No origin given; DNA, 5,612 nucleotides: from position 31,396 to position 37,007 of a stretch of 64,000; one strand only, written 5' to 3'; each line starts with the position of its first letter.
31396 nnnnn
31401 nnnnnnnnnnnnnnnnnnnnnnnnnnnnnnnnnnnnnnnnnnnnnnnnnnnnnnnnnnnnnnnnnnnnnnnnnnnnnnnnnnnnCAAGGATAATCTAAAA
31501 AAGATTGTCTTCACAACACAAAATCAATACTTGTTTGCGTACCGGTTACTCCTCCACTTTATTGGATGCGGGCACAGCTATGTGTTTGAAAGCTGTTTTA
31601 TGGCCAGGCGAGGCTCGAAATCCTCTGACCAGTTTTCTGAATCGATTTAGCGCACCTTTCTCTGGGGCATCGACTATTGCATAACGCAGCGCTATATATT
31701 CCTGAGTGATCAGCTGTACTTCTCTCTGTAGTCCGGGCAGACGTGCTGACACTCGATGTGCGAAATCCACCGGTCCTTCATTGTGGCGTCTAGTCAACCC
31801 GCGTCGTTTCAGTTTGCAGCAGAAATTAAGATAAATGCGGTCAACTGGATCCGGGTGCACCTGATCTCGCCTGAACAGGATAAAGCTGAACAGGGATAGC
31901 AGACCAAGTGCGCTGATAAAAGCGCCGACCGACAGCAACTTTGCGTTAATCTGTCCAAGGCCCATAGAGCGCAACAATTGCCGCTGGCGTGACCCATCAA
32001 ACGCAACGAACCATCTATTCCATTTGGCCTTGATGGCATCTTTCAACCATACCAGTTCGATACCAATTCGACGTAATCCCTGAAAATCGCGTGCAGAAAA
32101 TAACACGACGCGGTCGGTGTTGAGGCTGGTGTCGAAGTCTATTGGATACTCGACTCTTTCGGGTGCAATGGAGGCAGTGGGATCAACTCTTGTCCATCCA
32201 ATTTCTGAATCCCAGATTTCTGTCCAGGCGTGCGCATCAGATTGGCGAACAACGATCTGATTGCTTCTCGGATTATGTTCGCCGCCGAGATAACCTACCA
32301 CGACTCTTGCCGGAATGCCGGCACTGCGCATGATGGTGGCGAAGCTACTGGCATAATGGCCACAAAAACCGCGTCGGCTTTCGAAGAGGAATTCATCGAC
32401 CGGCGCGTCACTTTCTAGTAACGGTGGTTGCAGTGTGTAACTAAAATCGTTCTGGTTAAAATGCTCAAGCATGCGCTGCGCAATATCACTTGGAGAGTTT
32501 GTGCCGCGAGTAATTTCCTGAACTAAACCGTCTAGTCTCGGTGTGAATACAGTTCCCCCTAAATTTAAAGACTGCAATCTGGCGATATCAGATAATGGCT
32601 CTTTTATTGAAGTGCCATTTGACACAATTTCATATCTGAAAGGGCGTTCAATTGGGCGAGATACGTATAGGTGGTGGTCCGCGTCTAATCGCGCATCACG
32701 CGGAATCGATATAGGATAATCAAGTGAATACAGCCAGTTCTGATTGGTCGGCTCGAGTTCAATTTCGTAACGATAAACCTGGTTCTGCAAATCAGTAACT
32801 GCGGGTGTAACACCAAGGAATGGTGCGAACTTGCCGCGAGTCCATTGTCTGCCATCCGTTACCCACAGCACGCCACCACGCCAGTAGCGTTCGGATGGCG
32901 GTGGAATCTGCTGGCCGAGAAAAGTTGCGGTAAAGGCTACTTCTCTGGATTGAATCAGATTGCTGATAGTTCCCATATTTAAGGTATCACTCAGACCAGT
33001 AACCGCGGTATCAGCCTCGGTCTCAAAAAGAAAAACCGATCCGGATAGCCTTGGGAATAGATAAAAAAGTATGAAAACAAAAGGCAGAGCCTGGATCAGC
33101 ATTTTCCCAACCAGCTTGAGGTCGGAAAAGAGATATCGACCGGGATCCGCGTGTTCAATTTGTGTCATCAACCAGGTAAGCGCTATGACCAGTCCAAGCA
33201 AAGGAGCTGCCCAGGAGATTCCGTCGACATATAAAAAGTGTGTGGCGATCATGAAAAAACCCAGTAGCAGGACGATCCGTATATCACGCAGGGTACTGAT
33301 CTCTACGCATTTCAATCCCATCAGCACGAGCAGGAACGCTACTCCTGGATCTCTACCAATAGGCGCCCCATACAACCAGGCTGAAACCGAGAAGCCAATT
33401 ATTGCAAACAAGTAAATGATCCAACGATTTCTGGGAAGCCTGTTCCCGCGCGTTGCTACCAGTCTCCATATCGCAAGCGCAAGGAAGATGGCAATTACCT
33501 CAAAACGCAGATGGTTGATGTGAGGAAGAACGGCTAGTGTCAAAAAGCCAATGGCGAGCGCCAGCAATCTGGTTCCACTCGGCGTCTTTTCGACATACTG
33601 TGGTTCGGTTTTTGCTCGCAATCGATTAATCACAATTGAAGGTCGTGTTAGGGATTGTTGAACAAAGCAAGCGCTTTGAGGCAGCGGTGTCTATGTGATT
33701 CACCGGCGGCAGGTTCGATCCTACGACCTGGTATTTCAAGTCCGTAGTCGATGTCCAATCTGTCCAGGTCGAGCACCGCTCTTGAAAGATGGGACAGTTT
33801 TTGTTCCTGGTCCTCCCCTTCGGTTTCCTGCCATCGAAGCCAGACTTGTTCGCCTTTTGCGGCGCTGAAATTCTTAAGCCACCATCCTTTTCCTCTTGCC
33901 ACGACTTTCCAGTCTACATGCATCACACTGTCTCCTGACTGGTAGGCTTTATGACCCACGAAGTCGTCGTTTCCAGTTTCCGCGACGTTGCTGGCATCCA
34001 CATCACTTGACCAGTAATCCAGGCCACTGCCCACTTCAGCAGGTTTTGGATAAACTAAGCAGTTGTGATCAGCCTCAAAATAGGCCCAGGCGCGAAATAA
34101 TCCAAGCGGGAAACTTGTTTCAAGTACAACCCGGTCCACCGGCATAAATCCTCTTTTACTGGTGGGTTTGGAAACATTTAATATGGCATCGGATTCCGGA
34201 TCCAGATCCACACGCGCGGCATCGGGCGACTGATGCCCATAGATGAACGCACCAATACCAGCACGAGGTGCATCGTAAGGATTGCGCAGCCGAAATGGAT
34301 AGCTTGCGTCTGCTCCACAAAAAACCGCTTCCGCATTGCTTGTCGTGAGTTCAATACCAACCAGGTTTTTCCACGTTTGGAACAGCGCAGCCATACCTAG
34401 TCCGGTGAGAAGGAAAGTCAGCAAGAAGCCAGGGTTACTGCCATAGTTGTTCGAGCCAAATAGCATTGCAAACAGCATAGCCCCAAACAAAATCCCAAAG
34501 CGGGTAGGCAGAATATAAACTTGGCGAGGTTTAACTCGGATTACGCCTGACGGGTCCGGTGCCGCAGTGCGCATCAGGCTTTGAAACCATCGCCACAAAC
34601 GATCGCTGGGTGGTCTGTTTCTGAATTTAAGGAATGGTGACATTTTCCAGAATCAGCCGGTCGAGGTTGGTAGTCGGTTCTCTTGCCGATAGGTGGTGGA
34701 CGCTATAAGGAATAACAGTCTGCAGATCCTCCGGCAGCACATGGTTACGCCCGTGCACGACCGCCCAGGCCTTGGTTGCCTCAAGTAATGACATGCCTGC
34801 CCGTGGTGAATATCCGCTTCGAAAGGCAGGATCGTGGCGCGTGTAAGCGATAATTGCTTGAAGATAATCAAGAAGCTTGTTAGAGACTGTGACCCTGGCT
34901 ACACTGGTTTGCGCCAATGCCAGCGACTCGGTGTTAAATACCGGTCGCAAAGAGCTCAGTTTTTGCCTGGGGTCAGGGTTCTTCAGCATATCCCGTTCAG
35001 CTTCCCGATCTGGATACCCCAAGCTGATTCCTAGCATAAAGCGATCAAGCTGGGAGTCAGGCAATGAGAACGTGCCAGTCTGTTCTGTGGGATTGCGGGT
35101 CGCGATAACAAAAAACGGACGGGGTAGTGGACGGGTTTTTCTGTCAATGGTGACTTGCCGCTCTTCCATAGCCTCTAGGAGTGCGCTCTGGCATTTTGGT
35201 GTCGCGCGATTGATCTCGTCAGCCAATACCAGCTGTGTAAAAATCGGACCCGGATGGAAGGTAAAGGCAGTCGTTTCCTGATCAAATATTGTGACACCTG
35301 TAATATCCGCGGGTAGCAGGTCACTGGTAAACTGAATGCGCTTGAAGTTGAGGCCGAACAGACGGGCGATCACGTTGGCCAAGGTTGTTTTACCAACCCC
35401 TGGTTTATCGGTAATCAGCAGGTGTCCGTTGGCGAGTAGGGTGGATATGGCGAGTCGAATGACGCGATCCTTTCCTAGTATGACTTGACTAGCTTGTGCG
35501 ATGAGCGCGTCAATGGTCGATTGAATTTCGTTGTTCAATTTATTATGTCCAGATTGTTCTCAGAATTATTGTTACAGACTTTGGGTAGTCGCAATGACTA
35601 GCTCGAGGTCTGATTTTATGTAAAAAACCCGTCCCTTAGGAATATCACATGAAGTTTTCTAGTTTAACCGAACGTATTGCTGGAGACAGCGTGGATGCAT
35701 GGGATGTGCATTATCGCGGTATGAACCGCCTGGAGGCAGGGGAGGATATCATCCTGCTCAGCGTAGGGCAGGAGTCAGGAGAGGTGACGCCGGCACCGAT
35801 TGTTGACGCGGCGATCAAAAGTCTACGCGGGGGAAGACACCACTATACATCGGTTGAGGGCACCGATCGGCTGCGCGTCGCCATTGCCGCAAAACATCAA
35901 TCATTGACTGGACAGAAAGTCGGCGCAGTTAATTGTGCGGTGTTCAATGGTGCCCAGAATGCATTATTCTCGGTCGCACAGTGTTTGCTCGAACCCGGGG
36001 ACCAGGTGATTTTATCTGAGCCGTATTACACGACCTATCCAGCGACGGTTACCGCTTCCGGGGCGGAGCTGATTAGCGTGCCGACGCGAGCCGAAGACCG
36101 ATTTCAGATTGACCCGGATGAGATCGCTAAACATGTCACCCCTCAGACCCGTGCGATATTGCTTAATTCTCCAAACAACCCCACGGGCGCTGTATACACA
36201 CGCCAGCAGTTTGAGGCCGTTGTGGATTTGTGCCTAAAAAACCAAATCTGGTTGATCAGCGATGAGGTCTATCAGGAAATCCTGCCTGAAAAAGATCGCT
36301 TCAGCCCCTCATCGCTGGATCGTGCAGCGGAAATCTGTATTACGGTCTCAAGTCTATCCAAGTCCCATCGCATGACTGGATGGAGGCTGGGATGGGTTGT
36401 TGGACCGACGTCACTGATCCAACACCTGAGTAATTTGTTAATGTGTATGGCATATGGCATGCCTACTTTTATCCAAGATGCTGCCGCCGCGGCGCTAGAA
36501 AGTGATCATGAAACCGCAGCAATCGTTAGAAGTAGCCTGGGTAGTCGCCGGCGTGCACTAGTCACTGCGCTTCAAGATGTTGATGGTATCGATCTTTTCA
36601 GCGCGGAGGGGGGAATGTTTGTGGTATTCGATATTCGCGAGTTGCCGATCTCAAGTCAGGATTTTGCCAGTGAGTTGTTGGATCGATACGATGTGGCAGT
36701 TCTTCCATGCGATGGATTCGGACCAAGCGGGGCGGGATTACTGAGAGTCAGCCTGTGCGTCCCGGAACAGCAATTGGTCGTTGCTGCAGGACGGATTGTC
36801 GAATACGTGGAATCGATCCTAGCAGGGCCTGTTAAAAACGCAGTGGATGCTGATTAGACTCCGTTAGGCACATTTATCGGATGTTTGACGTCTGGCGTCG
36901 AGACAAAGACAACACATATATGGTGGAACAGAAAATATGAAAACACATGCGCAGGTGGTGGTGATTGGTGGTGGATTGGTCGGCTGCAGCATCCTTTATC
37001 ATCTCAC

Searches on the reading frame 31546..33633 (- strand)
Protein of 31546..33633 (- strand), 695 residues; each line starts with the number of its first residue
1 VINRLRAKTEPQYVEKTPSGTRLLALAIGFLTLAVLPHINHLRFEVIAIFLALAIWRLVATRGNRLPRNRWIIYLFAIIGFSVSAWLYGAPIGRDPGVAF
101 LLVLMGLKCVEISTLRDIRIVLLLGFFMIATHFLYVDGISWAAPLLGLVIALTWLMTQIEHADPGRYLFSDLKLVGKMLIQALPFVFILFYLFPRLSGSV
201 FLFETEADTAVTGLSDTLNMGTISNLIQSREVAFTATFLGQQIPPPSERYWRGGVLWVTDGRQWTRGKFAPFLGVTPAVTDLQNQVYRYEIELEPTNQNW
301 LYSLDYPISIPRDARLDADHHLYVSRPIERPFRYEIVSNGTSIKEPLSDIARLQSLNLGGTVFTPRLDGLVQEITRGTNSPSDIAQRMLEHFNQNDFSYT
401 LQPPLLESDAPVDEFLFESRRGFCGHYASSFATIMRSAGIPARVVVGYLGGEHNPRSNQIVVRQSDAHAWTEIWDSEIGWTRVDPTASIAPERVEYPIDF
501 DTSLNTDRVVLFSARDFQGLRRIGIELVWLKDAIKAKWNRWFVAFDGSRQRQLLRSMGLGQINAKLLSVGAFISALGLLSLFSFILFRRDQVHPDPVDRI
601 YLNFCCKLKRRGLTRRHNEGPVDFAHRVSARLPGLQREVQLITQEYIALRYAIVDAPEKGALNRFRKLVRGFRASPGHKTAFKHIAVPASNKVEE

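Call 7: search_protein_families(library=ncbifam, proteins=[window:31546-33633:-], max_evalue=1e-10)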
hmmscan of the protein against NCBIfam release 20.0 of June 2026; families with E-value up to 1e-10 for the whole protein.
window:31546-33633:- (695 aa): 0 families

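Call 21: search_protein_families(library=pfam, proteins=[window:31546-33633:-], max_evalue=0.00001)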
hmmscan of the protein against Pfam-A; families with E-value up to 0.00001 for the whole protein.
window:31546-33633:- (695 aa): 3 families
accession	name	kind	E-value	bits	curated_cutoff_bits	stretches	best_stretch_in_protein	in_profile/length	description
PF11992.13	TgpA_N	-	1.3e-68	231.9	30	1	27-339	2-327/333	TgpA N-terminal domain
PF01841.26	Transglut_core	-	8.8e-27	94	23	1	370-485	3-108/108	Transglutaminase-like superfamily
PF13559.11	DUF4129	-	1.6e-08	35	24.8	1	601-668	2-67/69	Domain of unknown function (DUF4129)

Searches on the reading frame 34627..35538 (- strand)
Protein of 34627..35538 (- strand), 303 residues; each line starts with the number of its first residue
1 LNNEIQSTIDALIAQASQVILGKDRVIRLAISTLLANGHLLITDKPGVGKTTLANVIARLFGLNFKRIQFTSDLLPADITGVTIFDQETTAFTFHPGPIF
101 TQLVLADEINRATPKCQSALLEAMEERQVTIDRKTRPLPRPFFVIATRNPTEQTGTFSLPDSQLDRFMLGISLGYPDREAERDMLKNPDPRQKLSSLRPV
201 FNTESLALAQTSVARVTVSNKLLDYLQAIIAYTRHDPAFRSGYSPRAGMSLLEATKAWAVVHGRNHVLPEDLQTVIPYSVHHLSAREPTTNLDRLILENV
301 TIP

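Call 7: search_protein_families(library=ncbifam, proteins=[window:34627-35538:-], max_evalue=1e-10)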
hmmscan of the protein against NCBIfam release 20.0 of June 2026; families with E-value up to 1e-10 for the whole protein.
window:34627-35538:- (303 aa): 0 families

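Call 21: search_protein_families(library=pfam, proteins=[window:34627-35538:-], max_evalue=0.00001)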
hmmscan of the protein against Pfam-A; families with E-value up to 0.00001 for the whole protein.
window:34627-35538:- (303 aa): 7 families
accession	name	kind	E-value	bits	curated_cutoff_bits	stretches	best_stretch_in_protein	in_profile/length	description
PF07726.17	AAA_3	-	1.9e-61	206.2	27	1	39-169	1-131/131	ATPase family associated with various cellular activities (AAA)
PF17863.7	AAA_lid_2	-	7.2e-13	48.5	22.7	1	232-285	2-55/74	AAA lid domain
PF07728.20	AAA_5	-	1.5e-12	48.1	22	1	40-167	2-139/139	AAA domain (dynein-related subfamily)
PF20030.5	bpMoxR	-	2.3e-07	30.5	27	1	10-185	4-178/205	MoxR domain in the MoxR-vWA-beta-propeller ternary systems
PF05496.18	RuvB_N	-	1.3e-06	28.7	27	0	36-131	32-115/159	Holliday junction DNA helicase RuvB P-loop domain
PF00493.29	MCM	-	4.8e-06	26.3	23.3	1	34-150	54-173/224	MCM P-loop domain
PF00004.35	AAA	-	5.8e-06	27.2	21.2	0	41-150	2-111/131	ATPase family associated with various cellular activities (AAA)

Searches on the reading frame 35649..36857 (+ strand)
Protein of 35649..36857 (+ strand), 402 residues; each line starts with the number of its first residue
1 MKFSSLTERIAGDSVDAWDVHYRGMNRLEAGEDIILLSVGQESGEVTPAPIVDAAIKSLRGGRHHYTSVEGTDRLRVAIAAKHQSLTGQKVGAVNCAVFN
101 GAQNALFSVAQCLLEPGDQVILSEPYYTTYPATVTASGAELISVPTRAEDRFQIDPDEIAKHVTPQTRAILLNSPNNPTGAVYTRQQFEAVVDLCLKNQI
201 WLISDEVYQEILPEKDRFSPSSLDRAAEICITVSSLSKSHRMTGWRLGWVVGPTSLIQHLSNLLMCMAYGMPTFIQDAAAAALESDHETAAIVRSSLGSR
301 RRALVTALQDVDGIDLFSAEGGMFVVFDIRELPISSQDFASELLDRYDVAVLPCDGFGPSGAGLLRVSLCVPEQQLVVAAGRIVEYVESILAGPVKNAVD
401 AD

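Call 7: search_protein_families(library=ncbifam, proteins=[window:35649-36857:+], max_evalue=1e-10)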
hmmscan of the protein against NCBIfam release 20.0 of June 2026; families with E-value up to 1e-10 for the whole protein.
window:35649-36857:+ (402 aa): 64 families (the best 25 are shown)
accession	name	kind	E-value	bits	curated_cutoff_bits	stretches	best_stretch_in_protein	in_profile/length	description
NF004770.0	PRK06108.1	subfamily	2e-81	273.8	422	1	31-388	35-393/396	pyridoxal phosphate-dependent aminotransferase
NF041364.1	GntC_guanitoxin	equivalog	2.3e-81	273.5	415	1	45-383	10-353/356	guanitoxin biosynthesis PLP-dependent (S)-gamma-hydroxy-L-arginine cyclodehydratase GntC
NF041091.1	asp_aminotase_Arch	equivalog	1e-73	248.3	550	1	25-387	20-375/376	aspartate aminotransferase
NF004975.0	PRK06348.1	equivalog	6.2e-70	236.1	549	1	30-384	27-380/384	pyridoxal phosphate-dependent aminotransferase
NF006756.0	PRK09276.1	subfamily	3.4e-67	227.1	507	1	27-385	26-384/387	LL-diaminopimelate aminotransferase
NF005855.0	PRK07777.1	equivalog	4.4e-66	223.8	553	1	46-384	41-385/391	pyridoxal phosphate-dependent aminotransferase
NF006229.0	PRK08361.1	equivalog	3.8e-64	217.1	624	1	30-388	31-389/391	aspartate aminotransferase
TIGR03540.1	DapC_direct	equivalog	4.9e-64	216.6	593.25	1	27-384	24-381/383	LL-diaminopimelate aminotransferase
NF005816.0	PRK07682.1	equivalog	1.1e-61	208.6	620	1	32-389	29-385/390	aminotransferase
NF005977.0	PRK08068.1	subfamily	7.5e-61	206.5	494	1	27-384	27-384/391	transaminase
NF006514.0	PRK08960.1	equivalog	1e-57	195.7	554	1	29-388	29-386/388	pyridoxal phosphate-dependent aminotransferase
NF004769.0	PRK06107.1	equivalog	2.9e-57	194.2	617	1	29-387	30-398/402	aspartate transaminase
NF005817.0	PRK07683.1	equivalog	6e-56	189.8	575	1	28-388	24-382/387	aminotransferase A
NF004621.0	PRK05957.1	equivalog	2.3e-55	187.9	498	1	38-391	31-387/389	pyridoxal phosphate-dependent aminotransferase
NF005732.0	PRK07550.1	equivalog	1e-54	186.1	366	1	61-375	61-375/389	aminotransferase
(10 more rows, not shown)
